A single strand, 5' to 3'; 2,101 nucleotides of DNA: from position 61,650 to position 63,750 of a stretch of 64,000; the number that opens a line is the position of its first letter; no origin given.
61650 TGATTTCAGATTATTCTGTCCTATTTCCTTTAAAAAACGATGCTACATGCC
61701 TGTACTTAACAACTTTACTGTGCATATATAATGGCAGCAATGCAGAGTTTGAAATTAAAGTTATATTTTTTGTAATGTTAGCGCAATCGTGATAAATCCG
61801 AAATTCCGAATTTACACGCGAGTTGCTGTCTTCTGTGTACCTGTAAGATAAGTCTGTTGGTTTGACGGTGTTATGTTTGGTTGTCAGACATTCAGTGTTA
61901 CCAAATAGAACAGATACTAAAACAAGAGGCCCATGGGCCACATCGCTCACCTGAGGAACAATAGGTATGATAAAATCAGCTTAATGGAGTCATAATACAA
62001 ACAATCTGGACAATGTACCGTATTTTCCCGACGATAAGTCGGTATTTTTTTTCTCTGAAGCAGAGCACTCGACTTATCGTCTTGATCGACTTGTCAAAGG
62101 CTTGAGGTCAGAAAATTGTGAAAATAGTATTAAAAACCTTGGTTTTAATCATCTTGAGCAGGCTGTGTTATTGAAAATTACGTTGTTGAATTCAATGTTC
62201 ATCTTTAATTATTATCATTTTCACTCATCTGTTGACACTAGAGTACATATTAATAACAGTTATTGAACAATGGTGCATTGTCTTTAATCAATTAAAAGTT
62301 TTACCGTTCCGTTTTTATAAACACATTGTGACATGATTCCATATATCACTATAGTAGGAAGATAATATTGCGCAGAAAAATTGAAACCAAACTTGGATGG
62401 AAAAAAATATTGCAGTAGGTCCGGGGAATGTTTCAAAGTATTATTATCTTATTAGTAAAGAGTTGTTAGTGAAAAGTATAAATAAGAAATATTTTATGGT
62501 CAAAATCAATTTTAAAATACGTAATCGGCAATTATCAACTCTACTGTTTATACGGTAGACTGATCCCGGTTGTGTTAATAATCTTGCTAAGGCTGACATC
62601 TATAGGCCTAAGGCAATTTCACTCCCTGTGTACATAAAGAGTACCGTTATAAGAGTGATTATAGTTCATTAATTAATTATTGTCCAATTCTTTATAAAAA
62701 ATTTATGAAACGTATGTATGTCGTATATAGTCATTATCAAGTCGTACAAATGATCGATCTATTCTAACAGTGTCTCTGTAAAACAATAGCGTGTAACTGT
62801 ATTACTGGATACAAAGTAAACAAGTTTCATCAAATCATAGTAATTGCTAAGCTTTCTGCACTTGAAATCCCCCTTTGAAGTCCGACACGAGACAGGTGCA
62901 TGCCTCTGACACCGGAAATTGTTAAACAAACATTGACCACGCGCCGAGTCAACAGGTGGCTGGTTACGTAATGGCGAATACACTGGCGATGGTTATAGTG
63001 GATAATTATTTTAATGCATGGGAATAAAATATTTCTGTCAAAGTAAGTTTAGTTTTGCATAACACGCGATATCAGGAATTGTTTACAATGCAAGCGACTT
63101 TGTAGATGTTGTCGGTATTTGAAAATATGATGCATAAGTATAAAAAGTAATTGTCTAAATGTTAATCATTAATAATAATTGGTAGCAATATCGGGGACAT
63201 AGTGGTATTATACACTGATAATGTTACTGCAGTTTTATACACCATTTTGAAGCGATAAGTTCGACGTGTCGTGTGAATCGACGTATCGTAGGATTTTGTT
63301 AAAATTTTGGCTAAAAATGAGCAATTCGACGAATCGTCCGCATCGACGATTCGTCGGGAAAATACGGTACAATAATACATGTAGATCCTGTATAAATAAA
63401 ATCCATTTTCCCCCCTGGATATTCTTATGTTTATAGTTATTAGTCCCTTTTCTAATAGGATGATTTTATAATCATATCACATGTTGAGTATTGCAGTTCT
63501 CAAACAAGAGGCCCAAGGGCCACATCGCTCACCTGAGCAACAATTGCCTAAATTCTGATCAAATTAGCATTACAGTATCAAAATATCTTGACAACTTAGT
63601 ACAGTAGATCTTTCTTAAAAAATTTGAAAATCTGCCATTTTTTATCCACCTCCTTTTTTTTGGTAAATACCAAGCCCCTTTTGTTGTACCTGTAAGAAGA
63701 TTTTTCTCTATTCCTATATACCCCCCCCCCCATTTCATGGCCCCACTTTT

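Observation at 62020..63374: TIR-bounded 1.35-kb insertion with its empty site preserved in a paralogous repeat in the same window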

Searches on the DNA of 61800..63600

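Call 28: search_rna_families(source=window, start=61800, end=63600, threshold=evalue, max_evalue=1)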
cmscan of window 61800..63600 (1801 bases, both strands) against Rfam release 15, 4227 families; matches with E-value up to 1: 2.
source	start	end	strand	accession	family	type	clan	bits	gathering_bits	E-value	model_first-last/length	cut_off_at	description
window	62285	62339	+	RF02965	CyVA-1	Gene; sRNA;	-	18.3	41.4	0.89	1-77/77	no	CyVA-1 RNA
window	62516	62683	+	RF00022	GcvB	Gene;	-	17.9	42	0.39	1-204/204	no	GcvB RNA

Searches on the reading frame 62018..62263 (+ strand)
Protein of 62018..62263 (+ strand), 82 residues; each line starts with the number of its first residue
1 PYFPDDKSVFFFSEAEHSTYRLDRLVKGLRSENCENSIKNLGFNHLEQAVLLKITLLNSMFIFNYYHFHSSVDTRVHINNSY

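Call 36: search_protein_families(library=pfam, proteins=[window:62018-62263:+], max_evalue=1)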
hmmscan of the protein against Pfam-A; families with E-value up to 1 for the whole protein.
seq(82 aa): 1 family
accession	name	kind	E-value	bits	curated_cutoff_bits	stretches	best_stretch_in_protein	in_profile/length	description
PF16529.11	Ge1_WD40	-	0.032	13.6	29.5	1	33-75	63-105/329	WD40 region of Ge1, enhancer of mRNA-decapping protein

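Call 43: search_protein_representatives(protein=window:62018-62263:+)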
Query: 82 residues. Proteins with E-value up to 0.001 (for the whole library): 0; up to 1e-10: 0; up to 1e-30: 0. The best 0 are listed.

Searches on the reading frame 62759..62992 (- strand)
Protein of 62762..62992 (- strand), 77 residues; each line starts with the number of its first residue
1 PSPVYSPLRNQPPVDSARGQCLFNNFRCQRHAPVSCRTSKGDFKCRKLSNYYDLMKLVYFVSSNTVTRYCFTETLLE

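Call 18: find_encoding_contigs(protein=window:62759-62983:-, flank=10000, max_places=10)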
Protein window:62759-62983:- (74 aa): no gene with exactly this product is on record in the collection.

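Call 36: search_protein_families(library=pfam, proteins=[window:62762-62992:-], max_evalue=1)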
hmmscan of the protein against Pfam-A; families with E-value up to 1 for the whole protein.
seq(77 aa): 0 families

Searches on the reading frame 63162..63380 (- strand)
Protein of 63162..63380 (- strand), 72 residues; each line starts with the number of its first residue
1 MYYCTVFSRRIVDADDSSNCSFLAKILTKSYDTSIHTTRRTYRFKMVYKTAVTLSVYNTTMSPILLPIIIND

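Call 17: find_encoding_contigs(protein=window:63162-63380:-, flank=10000, max_places=10)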
Protein window:63162-63380:- (72 aa): no gene with exactly this product is on record in the collection.

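Call 20: find_homologous_proteins(query=window:63162-63380:-, max_evalue=0.01)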
Query window:63162-63380:-: no candidate shares three 5-residue words with the query. No homologue found.

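Call 36: search_protein_families(library=pfam, proteins=[window:63165-63368:-], max_evalue=1)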
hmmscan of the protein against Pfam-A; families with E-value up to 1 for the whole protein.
seq(68 aa): 0 families
